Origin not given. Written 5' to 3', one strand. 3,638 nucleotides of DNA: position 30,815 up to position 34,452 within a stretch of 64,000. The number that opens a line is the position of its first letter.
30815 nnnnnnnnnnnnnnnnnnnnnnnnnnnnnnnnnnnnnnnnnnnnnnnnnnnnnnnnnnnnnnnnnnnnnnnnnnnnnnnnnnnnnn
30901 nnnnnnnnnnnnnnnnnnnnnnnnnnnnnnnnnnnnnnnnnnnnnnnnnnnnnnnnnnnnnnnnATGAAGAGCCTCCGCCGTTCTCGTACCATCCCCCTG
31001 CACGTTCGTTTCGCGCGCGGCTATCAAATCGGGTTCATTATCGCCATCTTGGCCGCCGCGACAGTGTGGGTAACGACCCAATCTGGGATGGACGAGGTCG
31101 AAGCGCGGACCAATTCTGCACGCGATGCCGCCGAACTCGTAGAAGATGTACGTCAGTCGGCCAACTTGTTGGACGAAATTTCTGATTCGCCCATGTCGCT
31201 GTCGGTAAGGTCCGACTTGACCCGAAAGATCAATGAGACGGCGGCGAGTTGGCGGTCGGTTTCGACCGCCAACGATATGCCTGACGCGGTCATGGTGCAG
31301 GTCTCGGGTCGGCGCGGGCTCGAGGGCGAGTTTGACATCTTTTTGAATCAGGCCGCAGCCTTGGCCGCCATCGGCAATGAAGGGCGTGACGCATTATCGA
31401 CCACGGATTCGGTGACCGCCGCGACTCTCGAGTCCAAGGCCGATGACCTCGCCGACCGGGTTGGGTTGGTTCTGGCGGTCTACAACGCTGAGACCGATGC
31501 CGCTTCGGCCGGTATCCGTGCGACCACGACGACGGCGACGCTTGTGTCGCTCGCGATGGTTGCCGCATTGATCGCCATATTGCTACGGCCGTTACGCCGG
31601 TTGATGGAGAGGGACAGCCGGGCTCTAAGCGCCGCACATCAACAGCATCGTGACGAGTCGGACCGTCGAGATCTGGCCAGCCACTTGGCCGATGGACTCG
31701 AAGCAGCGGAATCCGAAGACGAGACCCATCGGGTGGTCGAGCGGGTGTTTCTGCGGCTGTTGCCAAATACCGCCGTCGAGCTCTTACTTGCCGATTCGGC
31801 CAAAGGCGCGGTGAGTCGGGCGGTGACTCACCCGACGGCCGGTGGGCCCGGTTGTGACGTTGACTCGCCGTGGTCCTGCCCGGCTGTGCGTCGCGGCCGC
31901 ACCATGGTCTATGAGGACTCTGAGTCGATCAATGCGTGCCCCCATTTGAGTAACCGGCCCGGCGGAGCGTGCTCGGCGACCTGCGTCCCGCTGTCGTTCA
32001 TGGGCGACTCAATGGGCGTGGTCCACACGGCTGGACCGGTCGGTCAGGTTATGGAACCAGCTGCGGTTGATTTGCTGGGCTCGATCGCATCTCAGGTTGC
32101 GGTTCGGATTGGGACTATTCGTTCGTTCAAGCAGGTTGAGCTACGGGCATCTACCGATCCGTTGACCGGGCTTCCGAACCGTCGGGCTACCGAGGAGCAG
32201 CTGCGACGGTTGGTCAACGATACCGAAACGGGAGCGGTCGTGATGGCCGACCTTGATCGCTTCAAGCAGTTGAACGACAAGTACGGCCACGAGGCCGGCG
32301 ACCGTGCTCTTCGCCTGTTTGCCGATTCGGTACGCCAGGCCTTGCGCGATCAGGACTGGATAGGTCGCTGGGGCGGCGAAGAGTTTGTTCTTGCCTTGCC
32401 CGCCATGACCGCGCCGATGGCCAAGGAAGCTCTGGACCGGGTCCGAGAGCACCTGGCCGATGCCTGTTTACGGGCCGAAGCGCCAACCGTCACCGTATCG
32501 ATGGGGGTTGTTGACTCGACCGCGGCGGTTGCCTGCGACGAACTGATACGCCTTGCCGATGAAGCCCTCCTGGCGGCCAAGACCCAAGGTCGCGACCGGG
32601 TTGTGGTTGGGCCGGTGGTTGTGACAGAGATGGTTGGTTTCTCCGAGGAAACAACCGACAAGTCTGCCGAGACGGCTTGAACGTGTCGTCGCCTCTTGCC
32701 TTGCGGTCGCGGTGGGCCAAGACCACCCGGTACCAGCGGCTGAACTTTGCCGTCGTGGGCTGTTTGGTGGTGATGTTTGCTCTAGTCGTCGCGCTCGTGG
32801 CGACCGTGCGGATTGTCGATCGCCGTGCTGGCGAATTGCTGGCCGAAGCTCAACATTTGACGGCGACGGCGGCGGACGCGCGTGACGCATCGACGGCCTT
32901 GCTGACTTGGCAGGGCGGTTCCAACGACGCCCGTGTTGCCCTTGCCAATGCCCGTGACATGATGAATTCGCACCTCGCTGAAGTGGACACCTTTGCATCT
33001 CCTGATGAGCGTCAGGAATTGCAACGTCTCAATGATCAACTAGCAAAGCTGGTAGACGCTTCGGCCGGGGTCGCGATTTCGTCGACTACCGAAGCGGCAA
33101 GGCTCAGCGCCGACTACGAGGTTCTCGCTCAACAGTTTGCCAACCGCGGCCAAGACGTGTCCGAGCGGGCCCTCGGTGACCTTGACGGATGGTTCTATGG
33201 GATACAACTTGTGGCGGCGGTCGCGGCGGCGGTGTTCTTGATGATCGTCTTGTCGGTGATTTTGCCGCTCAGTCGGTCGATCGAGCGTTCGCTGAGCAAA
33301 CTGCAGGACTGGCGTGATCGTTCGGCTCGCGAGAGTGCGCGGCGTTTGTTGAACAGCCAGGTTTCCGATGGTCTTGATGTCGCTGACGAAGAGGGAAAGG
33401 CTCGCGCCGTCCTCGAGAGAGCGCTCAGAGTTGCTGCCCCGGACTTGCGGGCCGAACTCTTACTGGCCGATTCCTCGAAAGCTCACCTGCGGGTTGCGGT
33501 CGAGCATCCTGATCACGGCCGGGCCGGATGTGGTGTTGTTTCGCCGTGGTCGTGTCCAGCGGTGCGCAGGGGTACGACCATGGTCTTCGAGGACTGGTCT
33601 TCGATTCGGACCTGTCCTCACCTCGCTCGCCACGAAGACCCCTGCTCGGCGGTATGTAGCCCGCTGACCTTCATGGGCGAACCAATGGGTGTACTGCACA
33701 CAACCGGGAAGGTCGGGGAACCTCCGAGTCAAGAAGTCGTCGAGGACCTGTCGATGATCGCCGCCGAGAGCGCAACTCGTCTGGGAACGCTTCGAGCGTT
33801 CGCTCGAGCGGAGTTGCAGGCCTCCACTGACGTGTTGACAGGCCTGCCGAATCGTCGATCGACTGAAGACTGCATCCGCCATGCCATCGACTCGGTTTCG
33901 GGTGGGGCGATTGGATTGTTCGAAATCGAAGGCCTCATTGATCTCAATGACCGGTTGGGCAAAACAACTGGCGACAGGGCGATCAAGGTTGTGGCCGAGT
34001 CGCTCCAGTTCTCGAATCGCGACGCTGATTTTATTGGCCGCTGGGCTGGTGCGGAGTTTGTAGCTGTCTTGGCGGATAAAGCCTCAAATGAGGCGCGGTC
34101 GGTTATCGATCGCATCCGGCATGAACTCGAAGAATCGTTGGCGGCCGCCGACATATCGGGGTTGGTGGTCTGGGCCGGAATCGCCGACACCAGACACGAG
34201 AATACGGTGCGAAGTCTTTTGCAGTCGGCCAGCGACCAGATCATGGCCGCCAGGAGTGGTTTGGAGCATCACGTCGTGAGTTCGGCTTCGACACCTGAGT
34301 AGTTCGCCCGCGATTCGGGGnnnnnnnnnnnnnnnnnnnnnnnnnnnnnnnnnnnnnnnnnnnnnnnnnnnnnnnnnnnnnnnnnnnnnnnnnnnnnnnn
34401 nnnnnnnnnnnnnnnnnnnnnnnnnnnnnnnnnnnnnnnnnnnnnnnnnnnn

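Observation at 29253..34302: Three translationally coupled membrane GGDEF paralogs inserted into the conserved tsaD-groES junction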

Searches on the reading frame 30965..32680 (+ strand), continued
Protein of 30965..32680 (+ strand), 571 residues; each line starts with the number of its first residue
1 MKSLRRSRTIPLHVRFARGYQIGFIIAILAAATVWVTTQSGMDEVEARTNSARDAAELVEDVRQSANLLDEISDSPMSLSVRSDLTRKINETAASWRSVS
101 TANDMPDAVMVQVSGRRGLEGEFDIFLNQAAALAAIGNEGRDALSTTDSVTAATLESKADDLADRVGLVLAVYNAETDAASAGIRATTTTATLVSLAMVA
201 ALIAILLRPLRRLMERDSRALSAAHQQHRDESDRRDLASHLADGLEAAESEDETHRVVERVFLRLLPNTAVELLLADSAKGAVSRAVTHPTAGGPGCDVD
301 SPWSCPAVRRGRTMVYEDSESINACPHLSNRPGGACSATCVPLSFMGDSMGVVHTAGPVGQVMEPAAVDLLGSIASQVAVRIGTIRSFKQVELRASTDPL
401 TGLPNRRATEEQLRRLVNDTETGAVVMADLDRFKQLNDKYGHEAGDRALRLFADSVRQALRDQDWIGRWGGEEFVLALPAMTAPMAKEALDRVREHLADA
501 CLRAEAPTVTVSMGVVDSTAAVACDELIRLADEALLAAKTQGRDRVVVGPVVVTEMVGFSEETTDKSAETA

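Call 37: search_protein_families(library=ncbifam, proteins=[window:30965-32677:+], max_evalue=0.1)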
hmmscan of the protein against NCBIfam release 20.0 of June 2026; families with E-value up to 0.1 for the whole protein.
window:30965-32677:+ (571 aa): 21 families
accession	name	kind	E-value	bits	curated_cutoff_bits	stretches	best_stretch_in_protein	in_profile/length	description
NF038266.1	diguan_SiaD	equivalog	5.7e-44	150.4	290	1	391-546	90-252/252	biofilm regulation diguanylate cyclase SiaD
NF007380.0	PRK09894.1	equivalog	1.4e-39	136.3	256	1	391-548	125-286/296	diguanylate cyclase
TIGR00254.1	GGDEF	domain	8.9e-38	129.6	37.4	1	392-548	2-166/168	diguanylate cyclase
NF007135.0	PRK09581.1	equivalog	2.1e-36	125.7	474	1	395-548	292-454/457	PleD family two-component system response regulator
NF047654.1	DiguCycDgcRLepto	equivalog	4.1e-31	108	500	1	354-547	95-294/295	diguanylate cyclase DgcR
NF007423.1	PRK09966.1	equivalog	7.5e-29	100.8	325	1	390-539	234-390/390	diguanylate cyclase DgcN/YfiN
NF051473.1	DigCycDgcsShew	equivalog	3.6e-28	98.8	400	1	365-545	105-287/291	diguanylate cyclase DgcS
NF011955.1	PRK15426.1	equivalog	1.7e-27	95.8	408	1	391-548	394-560/564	cellulose biosynthesis regulator diguanylate cyclase DgcQ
NF007298.0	PRK09776.1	equivalog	3.1e-26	91.6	1135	1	388-548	677-844/1111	diguanylate cyclase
NF041606.1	dguan_cyc_DgcA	equivalog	7e-26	91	370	1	410-548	197-338/340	diguanylate cyclase DgcA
NF040885.1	diguan_DgcJ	equivalog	8.4e-24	84.2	500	1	385-543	331-490/493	diguanylate cyclase DgcJ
NF007599.0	PRK10245.1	equivalog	2.3e-23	82.3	402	1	370-548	187-369/371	diguanylate cyclase AdrA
NF007474.0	PRK10060.1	equivalog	3.8e-22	78.3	782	1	389-548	231-394/663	cyclic di-GMP phosphodiesterase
NF045675.1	PhdiestaseDibA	equivalog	8e-20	70.7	980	1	382-545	189-360/623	phosphodiesterase DibA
NF053781.1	cdiGMPphdstlr2612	equivalog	1.1e-19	69.7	1600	1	384-548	829-1001/1268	Tlr1612 family c-di-GMP phosphodiesterase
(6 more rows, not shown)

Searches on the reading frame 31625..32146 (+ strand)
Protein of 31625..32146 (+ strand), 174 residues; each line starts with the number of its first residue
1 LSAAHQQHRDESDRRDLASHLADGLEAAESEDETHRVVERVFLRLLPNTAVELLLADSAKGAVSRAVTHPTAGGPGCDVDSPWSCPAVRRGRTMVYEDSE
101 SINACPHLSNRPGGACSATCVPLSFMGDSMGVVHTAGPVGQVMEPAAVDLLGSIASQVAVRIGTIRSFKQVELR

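Call 31: search_solved_structures(query=window:31625-32146:+, max_evalue=10, show_alignments=3)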
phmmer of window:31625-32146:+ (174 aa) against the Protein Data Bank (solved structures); distinct sequences matched with E-value up to 10: 0.

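Call 36: search_protein_families(library=pfam, proteins=[window:31625-32146:+], max_evalue=10)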
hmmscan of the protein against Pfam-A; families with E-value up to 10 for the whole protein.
window:31625-32146:+ (174 aa): 2 families
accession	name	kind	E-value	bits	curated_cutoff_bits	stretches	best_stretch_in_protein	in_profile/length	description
PF13185.12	GAF_2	-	3.7e-07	30.9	28.6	1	67-160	37-133/136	GAF domain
PF01590.32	GAF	-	0.0009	20.2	22.4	1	67-162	47-133/133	GAF domain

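Call 44: predict_structure(alignment_id=A3)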
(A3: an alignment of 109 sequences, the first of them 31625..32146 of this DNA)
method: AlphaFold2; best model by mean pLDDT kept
length: 174 residues; sequences in the alignment: 109
mean_pLDDT: 92.3   pTM: 0.87
mean pLDDT of the five models: 92.3, 91.9, 91.8, 91.7, 90.9
residues with pLDDT >= 90: 132; 70-90: 41; 50-70: 1; < 50: 0
segments of 3 or more residues with pLDDT < 50: none
pLDDT, mean of each block of 10 residues (from residue 1): 81 84 96 98 93 91 94 94 93 96 91 92 94 96 93 96 93 78
secondary structure, 60 per line:
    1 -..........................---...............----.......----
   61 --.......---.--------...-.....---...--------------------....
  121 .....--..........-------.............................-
elements in order: H2-27 H31-45 E50-56 E63-69 H86-90 E94-96 E117-125 E128-137 H145-173

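Call 46: fold_search(model_id=the predicted structure, library=pdb)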
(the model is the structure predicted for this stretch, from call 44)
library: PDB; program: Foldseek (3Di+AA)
matches with E <= 10: 1533; with E <= 0.001: 207
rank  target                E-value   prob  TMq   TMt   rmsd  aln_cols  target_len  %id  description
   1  6oap_B                4.2e-07  1.00  0.71  0.44   3.9       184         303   14  Crystal structure of a dual sensor histidine kinase in the green-light absorbing Pg state (released 2019-09-18)
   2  5w10_A                9.4e-07  1.00  0.71  0.71   3.6       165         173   13  Lcd1 GAF domain in complex with cAMP ligand (released 2017-06-28)
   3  3ci6_A                1.1e-06  1.00  0.66  0.72   4.2       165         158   14  Crystal structure of the GAF domain from Acinetobacter phosphoenolpyruvate-protein phosphotransferase (released 2008-05-13)
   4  3trc                  1.1e-06  1.00  0.69  0.71   3.9       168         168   14  Structure of the GAF domain from a phosphoenolpyruvate-protein phosphotransferase (ptsP) from Coxiella burnetii (released 2011-09-28)
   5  5w10_B                1.3e-06  1.00  0.71  0.72   3.6       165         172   13  Lcd1 GAF domain in complex with cAMP ligand (released 2017-06-28)
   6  6ob8_B                2.5e-06  1.00  0.68  0.42   4.3       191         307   13  Crystal structure of a dual sensor histidine kinase in green light illuminated state (released 2019-09-18)
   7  5w10_D                3.0e-06  1.00  0.68  0.70   3.7       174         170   14  Lcd1 GAF domain in complex with cAMP ligand (released 2017-06-28)
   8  3ci6_B                3.1e-06  1.00  0.69  0.72   3.8       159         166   14  Crystal structure of the GAF domain from Acinetobacter phosphoenolpyruvate-protein phosphotransferase (released 2008-05-13)
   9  3p01_A                3.1e-06  1.00  0.67  0.66   4.8       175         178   15  Crystal structure of two-component response regulator from Nostoc sp. PCC 7120 (released 2010-10-06)
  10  5w10_C                3.3e-06  1.00  0.69  0.70   3.5       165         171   14  Lcd1 GAF domain in complex with cAMP ligand (released 2017-06-28)
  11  6ob8_A                3.5e-06  1.00  0.68  0.42   4.1       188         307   12  Crystal structure of a dual sensor histidine kinase in green light illuminated state (released 2019-09-18)
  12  3oov_A                3.7e-06  1.00  0.64  0.67   4.5       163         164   18  Crystal structure of a methyl-accepting chemotaxis protein, residues 122 to 287 (released 2010-09-08)
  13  3mmh_A                3.9e-06  1.00  0.64  0.66   3.8       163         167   18  X-ray structure of free methionine-R-sulfoxide reductase from neisseria meningitidis in complex with its substrate (released 2010-05-19)
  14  4mcw_B                6.6e-06  1.00  0.63  0.33   4.7       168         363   12  Crystal structure of a HD-GYP domain (a cyclic-di-GMP phosphodiesterase) containing a tri-nuclear metal centre (released 2014-02-19)
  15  6oap_A                7.4e-06  1.00  0.71  0.44   3.9       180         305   13  Crystal structure of a dual sensor histidine kinase in the green-light absorbing Pg state (released 2019-09-18)
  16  3oov_B                8.3e-06  1.00  0.65  0.69   4.3       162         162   18  Crystal structure of a methyl-accepting chemotaxis protein, residues 122 to 287 (released 2010-09-08)
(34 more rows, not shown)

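Call 49: search_solved_structures(query=A5, max_evalue=10, show_alignments=5)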
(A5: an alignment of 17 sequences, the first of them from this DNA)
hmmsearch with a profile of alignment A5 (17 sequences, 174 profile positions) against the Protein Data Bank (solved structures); distinct sequences matched with E-value up to 10: 1.
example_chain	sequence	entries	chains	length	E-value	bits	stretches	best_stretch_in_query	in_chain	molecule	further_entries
3oov_A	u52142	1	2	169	0.0065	19.2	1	30-165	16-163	Methyl-accepting chemotaxis protein, putative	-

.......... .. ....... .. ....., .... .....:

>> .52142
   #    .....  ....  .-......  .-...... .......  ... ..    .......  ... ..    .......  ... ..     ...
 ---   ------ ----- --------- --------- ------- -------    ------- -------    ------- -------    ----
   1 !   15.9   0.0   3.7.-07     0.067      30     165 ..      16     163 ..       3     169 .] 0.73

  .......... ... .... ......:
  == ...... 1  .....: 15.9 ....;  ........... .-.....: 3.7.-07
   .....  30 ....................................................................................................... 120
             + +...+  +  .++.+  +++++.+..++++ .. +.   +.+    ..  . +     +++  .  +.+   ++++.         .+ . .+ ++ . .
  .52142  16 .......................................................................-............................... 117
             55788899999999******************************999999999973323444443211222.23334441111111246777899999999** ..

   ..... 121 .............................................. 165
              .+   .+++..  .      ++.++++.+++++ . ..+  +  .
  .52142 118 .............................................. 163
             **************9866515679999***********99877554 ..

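Call 62: search_protein_representatives(protein=window:31625-32146:+)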
Query: 174 residues. Proteins with E-value up to 0.001 (for the whole library): 1355; up to 1e-10: 707; up to 1e-30: 137. The best 150 are listed.
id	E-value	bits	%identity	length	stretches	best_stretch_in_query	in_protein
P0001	6.4e-109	377.4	100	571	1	1-174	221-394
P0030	4.9e-52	192.4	55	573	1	1-173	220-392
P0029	1.2e-49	184.5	52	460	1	4-173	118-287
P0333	5.5e-48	179.2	51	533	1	1-173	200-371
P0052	7.4e-43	162.5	47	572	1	9-173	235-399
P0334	1.8e-42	161.3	49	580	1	14-173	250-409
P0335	4.3e-42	160.0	47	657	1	10-170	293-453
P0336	4.4e-42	160.0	46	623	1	7-173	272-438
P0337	6.0e-42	159.6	48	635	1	8-173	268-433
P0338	3.0e-41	157.3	46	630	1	6-173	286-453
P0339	3.9e-41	156.9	47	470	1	11-173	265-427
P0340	4.1e-41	156.8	47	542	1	9-173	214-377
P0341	6.7e-41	156.1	45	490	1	9-173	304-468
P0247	6.8e-41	156.1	49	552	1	10-170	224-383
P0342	8.5e-41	155.8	44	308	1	10-171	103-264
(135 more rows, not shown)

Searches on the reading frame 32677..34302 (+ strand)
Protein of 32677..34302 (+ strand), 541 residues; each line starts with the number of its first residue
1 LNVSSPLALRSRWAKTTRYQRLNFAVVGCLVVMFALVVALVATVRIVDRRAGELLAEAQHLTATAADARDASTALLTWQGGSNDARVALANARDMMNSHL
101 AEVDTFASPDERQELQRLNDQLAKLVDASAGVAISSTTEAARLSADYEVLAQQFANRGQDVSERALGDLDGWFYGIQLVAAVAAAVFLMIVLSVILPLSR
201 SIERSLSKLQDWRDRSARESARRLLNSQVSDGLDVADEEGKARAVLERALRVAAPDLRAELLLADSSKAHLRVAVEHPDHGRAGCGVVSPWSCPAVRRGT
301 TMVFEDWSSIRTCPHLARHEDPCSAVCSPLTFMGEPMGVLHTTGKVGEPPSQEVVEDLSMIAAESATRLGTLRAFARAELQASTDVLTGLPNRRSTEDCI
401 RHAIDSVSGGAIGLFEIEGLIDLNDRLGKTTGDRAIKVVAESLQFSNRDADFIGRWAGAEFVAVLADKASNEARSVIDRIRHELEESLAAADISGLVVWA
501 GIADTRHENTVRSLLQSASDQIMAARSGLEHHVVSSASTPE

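Call 7: search_protein_families(library=pfam, proteins=[window:32677-34302:+], max_evalue=0.01)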
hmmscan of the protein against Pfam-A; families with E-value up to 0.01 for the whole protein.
window:32677-34302:+ (541 aa): 3 families
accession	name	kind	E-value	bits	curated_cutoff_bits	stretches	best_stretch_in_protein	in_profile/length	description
PF00990.26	GGDEF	-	8.1e-21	74.9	23.8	1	382-526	1-155/161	Diguanylate cyclase, GGDEF domain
PF13185.12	GAF_2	-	0.00047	20.8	28.6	1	242-349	8-116/136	GAF domain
PF07219.19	HemY_N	-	0.0007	20.1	31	1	170-227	8-65/107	HemY protein N-terminus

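Call 37: search_protein_families(library=ncbifam, proteins=[window:32677-34299:+], max_evalue=0.1)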
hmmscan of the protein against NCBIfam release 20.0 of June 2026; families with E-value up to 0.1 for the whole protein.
window:32677-34299:+ (541 aa): 21 families
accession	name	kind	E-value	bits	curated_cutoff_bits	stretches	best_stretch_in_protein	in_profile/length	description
NF038266.1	diguan_SiaD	equivalog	1.5e-21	76.9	290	1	381-526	93-245/252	biofilm regulation diguanylate cyclase SiaD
TIGR00254.1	GGDEF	domain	5.6e-20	71.7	37.4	1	379-527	2-158/168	diguanylate cyclase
NF007423.1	PRK09966.1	equivalog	3.7e-16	59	325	1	380-523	237-386/390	diguanylate cyclase DgcN/YfiN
NF007380.0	PRK09894.1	equivalog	5.4e-16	58.8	256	1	378-521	125-272/296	diguanylate cyclase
NF047654.1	DiguCycDgcRLepto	equivalog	1.8e-15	56.7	500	1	364-490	117-245/295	diguanylate cyclase DgcR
NF040885.1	diguan_DgcJ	equivalog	2.3e-15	56.4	500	1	377-521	336-481/493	diguanylate cyclase DgcJ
NF007135.0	PRK09581.1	equivalog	2.6e-15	56.2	474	1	381-536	291-455/457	PleD family two-component system response regulator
NF045673.1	c-di-GMPRcptLapD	equivalog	3.4e-14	52.1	1020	1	354-532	214-394/647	cyclic di-GMP receptor LapD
NF007474.0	PRK10060.1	equivalog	6.8e-14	51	782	1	373-527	228-386/663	cyclic di-GMP phosphodiesterase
NF007599.0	PRK10245.1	equivalog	2.9e-12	45.7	402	1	365-518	195-352/371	diguanylate cyclase AdrA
NF041606.1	dguan_cyc_DgcA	equivalog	3.2e-11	42.8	370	1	410-521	210-324/340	diguanylate cyclase DgcA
NF051473.1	DigCycDgcsShew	equivalog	5e-11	42.5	400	1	375-526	128-281/291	diguanylate cyclase DgcS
NF008467.0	PRK11359.1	equivalog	9.4e-11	40.4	857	1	384-522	378-517/800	oxygen-sensing cyclic-di-GMP phosphodiesterase DosP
NF011955.1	PRK15426.1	equivalog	1.5e-09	36.6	408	1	417-486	437-506/564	cellulose biosynthesis regulator diguanylate cyclase DgcQ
NF045675.1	PhdiestaseDibA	equivalog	1.9e-08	33.1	980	1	382-492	203-318/623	phosphodiesterase DibA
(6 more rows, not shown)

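Call 57: find_homologous_proteins(query=window:32677-34299:+, max_evalue=1e-30)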
Query window:32677-34299:+ (541 aa): 279 proteins with E <= 1e-30 among 8000 candidates; the best 120 are listed.
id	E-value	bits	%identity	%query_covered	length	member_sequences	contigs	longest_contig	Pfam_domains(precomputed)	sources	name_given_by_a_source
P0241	0.0e+0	1157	100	100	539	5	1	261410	PF00990.27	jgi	-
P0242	9.5e-164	564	55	95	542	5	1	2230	PF13185.13,PF00990.27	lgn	-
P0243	3.2e-159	549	54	96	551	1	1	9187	PF00990.27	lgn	-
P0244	4.9e-159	548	53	96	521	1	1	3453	PF13185.13,PF00990.27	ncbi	ncbi:MAG: sensor domain-containing diguanylate cyclase, partial [Actinomycetota bacterium]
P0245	7.0e-159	548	54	94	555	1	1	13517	PF00990.27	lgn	-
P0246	1.1e-158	547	53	99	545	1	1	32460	PF00990.27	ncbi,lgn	-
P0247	1.2e-156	540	53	96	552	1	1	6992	PF00990.27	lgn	-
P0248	4.3e-154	532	51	96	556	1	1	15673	PF00990.27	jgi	jgi:diguanylate cyclase (GGDEF)-like protein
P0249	5.6e-148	512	52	94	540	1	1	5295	PF13185.13,PF00990.27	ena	-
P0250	1.0e-147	511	52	95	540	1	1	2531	PF13185.13,PF00990.27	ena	-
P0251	1.4e-143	497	51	95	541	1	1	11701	PF00990.27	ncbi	ncbi:MAG: diguanylate cyclase [Actinomycetota bacterium]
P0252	8.8e-143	495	51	95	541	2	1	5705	PF13185.13,PF00990.27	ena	-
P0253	5.5e-141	489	50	96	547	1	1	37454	PF00990.27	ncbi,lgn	ncbi:MAG: GGDEF domain-containing protein [Actinomycetota bacterium]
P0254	1.7e-138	481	52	92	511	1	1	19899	PF00990.27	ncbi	ncbi:MAG: diguanylate cyclase, partial [Actinomycetota bacterium]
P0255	4.7e-137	476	50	96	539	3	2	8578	PF00990.27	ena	-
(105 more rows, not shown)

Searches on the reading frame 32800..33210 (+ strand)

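Call 36: search_protein_families(library=pfam, proteins=[window:32800-33210:+], max_evalue=10)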
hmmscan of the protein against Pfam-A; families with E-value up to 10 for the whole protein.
window:32800-33210:+ (137 aa): 5 families
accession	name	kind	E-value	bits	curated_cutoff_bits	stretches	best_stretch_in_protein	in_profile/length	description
PF20860.2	Dicers_N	-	0.027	15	27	1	67-114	30-77/89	Dicers, N-terminal domain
PF12758.12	DUF3813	-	0.04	14.7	25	1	26-84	8-62/62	Protein of unknown function (DUF3813)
PF00574.28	CLP_protease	-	0.066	13.5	20.2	1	30-96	86-154/182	Clp protease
PF14607.12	GxDLY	-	0.16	12.2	27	1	75-111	32-68/146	N-terminus of Esterase_SGNH_hydro-type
PF12806.12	Acyl-CoA_dh_C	-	0.26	11.8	30.3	1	10-56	12-56/124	Acetyl-CoA dehydrogenase C-terminal like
